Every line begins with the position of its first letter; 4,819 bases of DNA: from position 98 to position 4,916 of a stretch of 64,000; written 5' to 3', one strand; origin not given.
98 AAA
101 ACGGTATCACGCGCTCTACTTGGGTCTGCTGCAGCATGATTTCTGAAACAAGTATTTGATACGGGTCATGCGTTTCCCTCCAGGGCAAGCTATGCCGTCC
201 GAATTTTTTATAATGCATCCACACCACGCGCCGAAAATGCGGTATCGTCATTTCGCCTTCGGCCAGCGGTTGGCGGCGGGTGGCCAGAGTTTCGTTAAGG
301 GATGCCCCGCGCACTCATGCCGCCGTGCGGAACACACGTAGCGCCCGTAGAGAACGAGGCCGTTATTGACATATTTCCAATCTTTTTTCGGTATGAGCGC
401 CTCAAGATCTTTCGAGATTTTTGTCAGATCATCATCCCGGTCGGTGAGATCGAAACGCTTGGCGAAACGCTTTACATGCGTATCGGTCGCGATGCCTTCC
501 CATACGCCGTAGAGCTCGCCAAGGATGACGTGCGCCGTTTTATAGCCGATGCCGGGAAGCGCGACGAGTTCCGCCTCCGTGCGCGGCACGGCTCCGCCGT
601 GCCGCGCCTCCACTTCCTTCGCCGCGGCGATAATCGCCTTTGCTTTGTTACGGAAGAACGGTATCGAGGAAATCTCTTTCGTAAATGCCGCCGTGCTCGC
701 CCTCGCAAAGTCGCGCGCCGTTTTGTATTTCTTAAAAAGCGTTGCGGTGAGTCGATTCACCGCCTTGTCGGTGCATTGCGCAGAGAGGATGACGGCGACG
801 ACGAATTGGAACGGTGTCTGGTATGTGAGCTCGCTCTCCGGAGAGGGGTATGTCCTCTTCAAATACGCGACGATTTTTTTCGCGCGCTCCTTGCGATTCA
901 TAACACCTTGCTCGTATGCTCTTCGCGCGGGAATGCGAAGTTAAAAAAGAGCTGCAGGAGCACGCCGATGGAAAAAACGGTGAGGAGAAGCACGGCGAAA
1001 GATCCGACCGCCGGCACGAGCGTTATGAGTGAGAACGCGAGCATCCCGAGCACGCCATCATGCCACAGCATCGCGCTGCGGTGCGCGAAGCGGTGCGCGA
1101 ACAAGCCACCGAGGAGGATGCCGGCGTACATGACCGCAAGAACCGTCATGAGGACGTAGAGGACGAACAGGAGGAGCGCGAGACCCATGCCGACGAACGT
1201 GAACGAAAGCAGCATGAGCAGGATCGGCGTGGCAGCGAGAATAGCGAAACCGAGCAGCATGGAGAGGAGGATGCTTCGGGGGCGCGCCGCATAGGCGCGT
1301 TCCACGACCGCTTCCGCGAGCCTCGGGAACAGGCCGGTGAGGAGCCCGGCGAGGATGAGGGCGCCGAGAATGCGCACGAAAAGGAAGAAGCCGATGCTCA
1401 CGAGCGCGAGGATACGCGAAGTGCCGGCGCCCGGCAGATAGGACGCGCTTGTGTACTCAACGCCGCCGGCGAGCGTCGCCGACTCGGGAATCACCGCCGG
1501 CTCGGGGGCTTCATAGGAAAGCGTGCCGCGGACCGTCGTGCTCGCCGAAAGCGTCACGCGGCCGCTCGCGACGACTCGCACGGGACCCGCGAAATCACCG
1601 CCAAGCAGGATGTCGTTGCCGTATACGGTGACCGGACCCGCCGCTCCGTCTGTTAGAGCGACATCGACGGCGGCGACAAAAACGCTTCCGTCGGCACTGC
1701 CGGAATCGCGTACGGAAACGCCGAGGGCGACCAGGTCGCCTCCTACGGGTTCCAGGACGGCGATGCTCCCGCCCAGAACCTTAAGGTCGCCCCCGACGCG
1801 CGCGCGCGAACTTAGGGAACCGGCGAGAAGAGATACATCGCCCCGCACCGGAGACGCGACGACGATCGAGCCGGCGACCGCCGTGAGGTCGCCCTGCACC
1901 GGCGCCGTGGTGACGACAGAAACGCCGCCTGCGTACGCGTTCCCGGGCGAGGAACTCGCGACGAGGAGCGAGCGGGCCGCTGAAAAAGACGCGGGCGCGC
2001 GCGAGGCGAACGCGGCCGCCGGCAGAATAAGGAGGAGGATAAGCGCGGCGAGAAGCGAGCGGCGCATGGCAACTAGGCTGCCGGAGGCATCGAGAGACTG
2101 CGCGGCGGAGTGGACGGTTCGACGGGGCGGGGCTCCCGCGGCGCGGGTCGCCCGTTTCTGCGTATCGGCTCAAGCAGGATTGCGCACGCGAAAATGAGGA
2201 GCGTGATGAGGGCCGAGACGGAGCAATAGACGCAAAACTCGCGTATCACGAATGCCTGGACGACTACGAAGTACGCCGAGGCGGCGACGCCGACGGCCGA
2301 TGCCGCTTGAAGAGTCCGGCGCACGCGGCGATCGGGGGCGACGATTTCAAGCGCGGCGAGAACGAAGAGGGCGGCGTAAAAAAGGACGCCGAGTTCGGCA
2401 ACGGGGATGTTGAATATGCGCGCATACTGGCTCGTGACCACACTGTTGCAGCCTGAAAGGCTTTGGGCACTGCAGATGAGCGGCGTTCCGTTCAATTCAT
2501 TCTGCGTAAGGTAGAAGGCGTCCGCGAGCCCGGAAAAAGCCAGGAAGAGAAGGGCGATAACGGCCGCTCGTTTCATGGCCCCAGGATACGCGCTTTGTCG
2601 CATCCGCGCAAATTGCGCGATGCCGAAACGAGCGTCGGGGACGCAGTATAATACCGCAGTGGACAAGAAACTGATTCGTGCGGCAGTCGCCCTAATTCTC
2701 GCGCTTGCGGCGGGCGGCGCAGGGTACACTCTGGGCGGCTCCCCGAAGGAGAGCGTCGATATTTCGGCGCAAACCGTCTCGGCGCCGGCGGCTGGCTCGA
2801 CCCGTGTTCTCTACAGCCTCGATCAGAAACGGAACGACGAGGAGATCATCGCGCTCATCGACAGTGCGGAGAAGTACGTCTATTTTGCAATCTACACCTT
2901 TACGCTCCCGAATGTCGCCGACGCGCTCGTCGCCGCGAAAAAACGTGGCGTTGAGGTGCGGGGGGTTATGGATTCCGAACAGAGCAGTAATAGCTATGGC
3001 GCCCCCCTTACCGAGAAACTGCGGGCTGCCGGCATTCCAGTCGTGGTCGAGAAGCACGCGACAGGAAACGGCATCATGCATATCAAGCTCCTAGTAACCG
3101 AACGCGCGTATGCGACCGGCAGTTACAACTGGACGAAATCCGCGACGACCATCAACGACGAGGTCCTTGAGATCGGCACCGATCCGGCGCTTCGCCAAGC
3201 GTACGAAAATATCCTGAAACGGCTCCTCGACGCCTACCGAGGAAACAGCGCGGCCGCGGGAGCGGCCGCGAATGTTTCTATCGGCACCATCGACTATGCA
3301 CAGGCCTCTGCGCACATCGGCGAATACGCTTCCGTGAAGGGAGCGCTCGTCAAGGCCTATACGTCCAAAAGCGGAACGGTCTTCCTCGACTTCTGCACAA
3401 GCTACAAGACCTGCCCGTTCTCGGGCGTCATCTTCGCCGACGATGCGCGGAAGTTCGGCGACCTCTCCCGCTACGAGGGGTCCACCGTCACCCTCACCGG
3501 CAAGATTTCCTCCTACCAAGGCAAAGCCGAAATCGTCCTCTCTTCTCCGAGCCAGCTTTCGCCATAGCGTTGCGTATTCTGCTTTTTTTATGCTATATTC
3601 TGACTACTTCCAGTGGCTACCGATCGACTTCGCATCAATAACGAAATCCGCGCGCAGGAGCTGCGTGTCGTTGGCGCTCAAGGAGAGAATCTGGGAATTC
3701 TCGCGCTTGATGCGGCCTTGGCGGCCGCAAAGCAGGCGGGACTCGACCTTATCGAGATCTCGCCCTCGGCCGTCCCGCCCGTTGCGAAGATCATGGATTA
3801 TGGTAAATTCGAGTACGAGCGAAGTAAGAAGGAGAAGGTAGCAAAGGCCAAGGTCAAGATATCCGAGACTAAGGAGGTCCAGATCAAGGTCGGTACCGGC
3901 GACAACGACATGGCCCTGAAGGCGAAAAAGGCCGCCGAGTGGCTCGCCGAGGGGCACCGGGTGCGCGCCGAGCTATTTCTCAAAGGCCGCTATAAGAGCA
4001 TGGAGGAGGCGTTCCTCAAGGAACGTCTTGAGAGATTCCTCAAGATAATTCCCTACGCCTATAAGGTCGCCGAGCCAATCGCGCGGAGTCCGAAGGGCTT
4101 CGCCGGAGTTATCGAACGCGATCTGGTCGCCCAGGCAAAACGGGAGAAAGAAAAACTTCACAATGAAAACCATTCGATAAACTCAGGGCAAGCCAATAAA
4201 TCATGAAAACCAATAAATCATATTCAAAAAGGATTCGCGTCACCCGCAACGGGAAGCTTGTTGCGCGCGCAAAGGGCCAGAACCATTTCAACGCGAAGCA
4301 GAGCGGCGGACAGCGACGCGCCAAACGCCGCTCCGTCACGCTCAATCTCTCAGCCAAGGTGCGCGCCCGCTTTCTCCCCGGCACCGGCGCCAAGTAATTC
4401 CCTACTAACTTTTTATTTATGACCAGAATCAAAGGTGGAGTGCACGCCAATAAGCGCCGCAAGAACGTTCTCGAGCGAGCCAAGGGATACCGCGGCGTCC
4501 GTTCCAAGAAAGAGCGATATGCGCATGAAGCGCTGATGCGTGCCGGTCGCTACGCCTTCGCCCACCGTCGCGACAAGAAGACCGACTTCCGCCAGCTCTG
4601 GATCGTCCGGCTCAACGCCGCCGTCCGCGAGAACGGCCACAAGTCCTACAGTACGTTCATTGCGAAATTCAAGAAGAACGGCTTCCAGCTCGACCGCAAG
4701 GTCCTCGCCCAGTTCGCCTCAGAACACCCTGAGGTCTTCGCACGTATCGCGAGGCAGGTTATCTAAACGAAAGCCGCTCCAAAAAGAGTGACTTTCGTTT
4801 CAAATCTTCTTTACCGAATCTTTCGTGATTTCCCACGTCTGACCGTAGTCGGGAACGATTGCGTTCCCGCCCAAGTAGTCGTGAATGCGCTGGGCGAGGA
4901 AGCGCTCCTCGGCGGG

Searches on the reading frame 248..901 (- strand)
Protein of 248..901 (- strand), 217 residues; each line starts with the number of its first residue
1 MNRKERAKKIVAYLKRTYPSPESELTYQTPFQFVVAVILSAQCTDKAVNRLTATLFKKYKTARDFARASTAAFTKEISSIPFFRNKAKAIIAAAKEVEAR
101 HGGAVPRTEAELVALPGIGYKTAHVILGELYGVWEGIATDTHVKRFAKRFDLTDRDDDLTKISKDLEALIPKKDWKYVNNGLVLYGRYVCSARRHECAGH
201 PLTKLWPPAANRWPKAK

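Call 34: search_protein_families(library=pfam, proteins=[window:248-901:-])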
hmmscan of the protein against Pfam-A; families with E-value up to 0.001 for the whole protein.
window:248-901:- (217 aa): 2 families
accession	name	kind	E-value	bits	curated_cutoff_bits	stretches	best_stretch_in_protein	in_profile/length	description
PF00730.31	HhH-GPD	-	1.1e-20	74.4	26.2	1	35-171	1-107/108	HhH-GPD superfamily base excision DNA repair protein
PF00633.29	HHH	-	2.6e-07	30.6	24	1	100-127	1-28/30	Helix-hairpin-helix motif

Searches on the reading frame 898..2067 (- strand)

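Call 34: search_protein_families(library=pfam, proteins=[window:898-2067:-])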
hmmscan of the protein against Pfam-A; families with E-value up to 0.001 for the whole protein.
window:898-2067:- (389 aa): 1 family
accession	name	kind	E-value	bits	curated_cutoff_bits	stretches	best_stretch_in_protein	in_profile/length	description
PF04519.19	Bactofilin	-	0.00046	20.8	27.9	0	118-187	18-84/98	Polymer-forming cytoskeletal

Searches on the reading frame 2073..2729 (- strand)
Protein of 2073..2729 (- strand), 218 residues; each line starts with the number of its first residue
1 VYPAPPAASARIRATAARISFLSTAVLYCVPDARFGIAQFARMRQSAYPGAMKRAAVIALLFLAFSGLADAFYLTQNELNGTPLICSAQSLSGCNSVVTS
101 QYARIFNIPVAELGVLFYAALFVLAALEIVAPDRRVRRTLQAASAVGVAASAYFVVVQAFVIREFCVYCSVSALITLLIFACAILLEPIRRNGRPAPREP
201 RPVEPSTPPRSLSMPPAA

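Call 34: search_protein_families(library=pfam, proteins=[window:2073-2729:-])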
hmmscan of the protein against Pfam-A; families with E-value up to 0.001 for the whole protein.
window:2073-2729:- (218 aa): 1 family
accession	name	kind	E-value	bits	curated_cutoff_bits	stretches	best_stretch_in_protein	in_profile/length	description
PF07884.19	VKOR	-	1.7e-27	96.6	27.5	1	59-183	2-133/134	Vitamin K epoxide reductase family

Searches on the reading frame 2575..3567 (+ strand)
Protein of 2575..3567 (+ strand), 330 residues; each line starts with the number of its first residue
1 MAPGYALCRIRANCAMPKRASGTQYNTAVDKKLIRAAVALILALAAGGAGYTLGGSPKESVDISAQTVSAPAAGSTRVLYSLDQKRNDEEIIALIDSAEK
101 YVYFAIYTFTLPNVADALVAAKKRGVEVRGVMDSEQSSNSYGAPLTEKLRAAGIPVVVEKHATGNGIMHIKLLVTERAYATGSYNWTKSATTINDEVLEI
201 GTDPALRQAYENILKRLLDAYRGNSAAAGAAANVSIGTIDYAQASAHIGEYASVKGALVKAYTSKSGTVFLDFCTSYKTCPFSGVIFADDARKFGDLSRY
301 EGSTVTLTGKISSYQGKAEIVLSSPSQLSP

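Call 34: search_protein_families(library=pfam, proteins=[window:2575-3567:+])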
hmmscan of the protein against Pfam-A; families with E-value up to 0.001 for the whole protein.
window:2575-3567:+ (330 aa): 1 family
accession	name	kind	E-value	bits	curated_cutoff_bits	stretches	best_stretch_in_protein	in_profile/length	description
PF13091.12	PLDc_2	-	3.2e-23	82.4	27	1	91-217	1-131/132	PLD-like domain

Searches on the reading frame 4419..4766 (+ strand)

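Call 34: search_protein_families(library=pfam, proteins=[window:4419-4766:+])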
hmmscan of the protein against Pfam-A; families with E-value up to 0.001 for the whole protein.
window:4419-4766:+ (115 aa): 1 family
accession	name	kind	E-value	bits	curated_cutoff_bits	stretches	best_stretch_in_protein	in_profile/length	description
PF00453.23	Ribosomal_L20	-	6.7e-35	119.9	30.8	1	3-109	1-106/107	Ribosomal protein L20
